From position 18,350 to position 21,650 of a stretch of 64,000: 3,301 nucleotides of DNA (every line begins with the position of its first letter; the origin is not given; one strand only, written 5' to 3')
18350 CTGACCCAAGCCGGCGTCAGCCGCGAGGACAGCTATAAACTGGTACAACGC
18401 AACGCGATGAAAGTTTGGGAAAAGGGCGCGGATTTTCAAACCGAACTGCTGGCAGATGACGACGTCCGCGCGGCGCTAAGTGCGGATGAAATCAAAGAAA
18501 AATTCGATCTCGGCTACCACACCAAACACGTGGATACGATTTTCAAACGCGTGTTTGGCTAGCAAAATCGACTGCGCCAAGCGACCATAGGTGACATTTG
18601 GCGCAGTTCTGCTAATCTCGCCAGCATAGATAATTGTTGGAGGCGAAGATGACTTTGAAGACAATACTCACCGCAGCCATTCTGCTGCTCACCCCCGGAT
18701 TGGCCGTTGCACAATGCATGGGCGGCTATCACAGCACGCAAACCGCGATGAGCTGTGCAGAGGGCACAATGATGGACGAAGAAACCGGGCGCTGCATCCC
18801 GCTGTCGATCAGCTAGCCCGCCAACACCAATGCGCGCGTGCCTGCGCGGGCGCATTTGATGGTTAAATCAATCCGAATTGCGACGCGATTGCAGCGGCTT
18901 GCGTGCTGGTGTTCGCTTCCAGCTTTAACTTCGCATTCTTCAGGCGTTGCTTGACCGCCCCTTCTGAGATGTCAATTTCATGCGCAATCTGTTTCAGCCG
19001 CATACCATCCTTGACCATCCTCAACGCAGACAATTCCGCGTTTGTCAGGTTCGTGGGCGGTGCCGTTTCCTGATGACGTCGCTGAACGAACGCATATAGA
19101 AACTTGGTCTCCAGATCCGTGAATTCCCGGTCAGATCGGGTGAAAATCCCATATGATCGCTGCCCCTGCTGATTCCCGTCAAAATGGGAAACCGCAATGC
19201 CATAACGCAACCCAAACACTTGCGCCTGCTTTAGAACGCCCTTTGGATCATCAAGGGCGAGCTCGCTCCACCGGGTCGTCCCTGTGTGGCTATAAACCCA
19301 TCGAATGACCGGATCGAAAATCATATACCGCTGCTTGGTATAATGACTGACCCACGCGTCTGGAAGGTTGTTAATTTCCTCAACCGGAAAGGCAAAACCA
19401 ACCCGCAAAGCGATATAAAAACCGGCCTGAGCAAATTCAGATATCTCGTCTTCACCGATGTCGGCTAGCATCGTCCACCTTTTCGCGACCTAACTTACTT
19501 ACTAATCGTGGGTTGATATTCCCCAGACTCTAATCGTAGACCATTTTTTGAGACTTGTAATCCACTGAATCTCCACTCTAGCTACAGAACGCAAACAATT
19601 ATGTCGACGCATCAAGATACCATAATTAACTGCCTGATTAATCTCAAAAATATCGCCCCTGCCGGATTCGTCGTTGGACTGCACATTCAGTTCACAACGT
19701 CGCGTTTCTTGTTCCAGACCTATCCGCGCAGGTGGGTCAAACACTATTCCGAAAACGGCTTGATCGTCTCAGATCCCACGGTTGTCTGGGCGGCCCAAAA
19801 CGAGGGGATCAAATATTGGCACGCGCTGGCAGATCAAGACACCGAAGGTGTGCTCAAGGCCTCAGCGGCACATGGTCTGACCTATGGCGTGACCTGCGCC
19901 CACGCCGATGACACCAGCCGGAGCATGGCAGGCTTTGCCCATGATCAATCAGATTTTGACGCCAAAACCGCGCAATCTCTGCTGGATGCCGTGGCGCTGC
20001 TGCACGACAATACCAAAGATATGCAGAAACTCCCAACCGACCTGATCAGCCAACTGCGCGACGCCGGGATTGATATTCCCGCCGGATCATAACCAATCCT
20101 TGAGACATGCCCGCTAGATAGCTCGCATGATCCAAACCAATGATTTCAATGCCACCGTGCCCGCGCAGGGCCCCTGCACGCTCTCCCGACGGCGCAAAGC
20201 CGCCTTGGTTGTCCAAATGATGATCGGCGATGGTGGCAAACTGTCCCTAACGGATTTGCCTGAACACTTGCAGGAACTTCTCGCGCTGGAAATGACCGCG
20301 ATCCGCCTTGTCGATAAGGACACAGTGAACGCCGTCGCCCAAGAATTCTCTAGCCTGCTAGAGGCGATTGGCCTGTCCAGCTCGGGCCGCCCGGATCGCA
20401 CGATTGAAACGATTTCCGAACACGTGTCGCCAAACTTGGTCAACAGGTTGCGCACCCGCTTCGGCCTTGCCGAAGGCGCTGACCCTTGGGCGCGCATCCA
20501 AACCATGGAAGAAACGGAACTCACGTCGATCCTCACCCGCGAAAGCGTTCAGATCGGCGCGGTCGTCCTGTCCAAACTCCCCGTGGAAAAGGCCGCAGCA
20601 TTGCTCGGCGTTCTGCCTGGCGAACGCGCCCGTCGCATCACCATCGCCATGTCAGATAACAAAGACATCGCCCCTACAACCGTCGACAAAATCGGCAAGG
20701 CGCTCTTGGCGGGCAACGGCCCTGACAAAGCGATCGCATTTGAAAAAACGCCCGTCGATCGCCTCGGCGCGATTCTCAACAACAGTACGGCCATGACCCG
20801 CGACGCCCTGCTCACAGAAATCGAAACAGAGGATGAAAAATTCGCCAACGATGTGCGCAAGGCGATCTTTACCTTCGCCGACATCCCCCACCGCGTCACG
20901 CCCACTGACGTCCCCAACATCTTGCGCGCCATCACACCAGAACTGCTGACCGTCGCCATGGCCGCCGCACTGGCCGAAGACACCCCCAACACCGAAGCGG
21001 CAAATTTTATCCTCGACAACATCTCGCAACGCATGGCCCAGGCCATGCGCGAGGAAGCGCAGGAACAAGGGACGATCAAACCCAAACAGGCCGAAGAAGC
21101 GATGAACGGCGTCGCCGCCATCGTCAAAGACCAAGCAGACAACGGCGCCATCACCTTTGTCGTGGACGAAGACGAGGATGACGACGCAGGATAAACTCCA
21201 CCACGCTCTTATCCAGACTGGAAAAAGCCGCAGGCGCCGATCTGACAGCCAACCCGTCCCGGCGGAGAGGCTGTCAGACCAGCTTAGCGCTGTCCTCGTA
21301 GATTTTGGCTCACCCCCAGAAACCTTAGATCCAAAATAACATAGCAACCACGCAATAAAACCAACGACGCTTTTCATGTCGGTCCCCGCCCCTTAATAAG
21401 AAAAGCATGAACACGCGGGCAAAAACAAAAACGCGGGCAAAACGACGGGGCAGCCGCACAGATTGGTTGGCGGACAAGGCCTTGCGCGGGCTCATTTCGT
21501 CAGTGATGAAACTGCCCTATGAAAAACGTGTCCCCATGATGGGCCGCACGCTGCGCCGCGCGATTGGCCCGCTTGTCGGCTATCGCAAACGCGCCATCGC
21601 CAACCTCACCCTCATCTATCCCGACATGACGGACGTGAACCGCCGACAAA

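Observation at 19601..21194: HTH-less receptor domain apparently co-transcribed with an isolated fliG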

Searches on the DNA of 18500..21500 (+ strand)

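Call 65: search_rna_families(source=window, start=18500, end=21500, threshold=evalue, max_evalue=1)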
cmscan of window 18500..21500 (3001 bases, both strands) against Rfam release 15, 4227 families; matches with E-value up to 1: 0.
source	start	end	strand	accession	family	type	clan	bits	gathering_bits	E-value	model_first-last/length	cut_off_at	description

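Call 66: search_rna_families(source=L003, start=5700, end=6700, threshold=evalue, max_evalue=1)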
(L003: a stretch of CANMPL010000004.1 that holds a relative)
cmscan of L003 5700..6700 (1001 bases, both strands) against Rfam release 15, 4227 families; matches with E-value up to 1: 0.
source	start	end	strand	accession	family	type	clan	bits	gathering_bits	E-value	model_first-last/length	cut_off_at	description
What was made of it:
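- Tried and rejected: Rfam found no hit in the locus or in L003 (calls 65, 66).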
